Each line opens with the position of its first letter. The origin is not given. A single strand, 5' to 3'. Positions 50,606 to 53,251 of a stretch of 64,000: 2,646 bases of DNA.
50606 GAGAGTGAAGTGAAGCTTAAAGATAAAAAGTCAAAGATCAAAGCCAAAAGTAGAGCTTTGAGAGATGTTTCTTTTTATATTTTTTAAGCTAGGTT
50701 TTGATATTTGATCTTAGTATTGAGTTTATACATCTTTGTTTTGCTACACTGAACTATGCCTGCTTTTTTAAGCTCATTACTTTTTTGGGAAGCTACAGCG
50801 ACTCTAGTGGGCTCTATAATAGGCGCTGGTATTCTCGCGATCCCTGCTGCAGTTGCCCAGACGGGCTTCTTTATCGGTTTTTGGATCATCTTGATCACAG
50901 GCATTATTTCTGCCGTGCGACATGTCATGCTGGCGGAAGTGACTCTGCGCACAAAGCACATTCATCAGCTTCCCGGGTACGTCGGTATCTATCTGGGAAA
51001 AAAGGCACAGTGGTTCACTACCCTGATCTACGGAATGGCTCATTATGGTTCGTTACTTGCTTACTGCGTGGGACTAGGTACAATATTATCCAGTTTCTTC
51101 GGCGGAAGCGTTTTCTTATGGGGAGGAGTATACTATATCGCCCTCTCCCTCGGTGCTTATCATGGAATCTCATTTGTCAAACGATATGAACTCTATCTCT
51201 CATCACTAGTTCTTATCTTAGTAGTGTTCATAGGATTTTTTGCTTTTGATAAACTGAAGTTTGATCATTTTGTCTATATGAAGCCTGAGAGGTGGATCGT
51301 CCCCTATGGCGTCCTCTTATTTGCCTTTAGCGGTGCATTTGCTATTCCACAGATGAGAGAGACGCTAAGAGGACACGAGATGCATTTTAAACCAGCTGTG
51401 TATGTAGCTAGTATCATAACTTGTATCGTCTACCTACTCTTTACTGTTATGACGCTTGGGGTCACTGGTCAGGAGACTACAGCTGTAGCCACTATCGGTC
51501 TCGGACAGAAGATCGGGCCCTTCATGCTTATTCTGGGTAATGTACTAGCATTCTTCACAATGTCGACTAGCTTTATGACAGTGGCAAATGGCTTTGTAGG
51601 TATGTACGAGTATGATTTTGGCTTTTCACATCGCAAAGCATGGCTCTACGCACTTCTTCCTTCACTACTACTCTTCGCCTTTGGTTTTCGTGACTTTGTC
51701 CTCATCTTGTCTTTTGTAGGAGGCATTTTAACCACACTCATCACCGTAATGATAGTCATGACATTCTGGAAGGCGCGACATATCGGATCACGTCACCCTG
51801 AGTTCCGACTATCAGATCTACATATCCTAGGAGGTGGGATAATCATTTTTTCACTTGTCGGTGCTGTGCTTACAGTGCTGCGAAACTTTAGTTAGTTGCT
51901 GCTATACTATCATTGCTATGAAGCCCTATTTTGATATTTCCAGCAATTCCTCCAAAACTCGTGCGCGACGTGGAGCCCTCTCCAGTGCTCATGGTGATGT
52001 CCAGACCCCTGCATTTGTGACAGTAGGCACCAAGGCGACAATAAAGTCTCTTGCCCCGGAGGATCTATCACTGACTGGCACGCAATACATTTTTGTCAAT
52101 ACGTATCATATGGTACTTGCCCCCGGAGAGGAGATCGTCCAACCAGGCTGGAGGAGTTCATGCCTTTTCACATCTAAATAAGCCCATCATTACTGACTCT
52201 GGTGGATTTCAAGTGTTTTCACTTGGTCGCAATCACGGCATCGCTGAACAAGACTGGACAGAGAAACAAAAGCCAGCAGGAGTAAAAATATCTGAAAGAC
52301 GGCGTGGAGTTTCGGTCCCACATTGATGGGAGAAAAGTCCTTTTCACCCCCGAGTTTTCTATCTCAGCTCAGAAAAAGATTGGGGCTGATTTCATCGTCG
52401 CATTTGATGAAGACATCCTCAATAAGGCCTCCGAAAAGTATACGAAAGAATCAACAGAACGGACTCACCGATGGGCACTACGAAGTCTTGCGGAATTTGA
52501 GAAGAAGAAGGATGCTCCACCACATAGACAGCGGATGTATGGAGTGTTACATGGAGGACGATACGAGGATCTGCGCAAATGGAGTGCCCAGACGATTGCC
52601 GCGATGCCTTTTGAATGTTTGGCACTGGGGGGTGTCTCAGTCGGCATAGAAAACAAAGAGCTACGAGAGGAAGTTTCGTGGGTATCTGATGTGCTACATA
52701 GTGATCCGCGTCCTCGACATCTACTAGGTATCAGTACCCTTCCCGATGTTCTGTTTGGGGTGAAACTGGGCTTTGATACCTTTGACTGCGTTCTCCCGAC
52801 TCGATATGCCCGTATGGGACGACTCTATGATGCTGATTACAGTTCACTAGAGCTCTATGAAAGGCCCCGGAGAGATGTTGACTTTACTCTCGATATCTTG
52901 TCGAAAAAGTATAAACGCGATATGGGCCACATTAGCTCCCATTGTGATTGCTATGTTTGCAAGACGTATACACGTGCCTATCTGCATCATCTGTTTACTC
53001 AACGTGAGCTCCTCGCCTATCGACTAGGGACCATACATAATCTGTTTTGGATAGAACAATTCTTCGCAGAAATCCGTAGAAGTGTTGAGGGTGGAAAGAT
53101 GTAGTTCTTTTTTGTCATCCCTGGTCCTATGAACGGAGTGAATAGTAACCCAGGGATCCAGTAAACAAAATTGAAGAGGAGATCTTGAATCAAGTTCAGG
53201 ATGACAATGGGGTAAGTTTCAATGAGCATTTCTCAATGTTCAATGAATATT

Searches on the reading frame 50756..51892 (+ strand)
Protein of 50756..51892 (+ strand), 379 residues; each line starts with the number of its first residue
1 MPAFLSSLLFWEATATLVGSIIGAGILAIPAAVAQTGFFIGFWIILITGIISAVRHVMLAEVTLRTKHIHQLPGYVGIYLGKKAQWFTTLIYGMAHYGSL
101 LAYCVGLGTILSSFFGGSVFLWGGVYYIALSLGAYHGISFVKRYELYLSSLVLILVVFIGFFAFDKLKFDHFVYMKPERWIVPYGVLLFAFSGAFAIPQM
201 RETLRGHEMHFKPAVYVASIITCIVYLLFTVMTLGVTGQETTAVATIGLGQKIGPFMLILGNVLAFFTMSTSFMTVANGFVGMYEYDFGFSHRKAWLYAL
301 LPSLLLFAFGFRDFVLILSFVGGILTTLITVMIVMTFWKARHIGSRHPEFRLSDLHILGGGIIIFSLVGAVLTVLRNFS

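Call 38: search_protein_families(library=pfam, max_evalue=0.0001, proteins=[window:50756-51892:+])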
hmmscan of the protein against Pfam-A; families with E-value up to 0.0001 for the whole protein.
window:50756-51892:+ (379 aa): 2 families
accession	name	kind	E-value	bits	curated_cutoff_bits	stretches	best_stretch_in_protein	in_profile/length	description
PF03222.19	Trp_Tyr_perm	-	1.1e-16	61.4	22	1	11-368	6-384/393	Tryptophan/tyrosine permease family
PF01490.24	Aa_trans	-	1.3e-09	37.7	25.6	1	10-337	5-368/410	Transmembrane amino acid transporter protein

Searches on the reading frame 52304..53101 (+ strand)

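Call 38: search_protein_families(library=pfam, max_evalue=0.0001, proteins=[window:52304-53101:+])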
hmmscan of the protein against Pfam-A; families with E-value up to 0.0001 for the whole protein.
window:52304-53101:+ (266 aa): 1 family
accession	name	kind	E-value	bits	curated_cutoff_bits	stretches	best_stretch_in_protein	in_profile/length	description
PF01702.25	TGT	-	4e-75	253.5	26.3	1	2-265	101-343/357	Queuine tRNA-ribosyltransferase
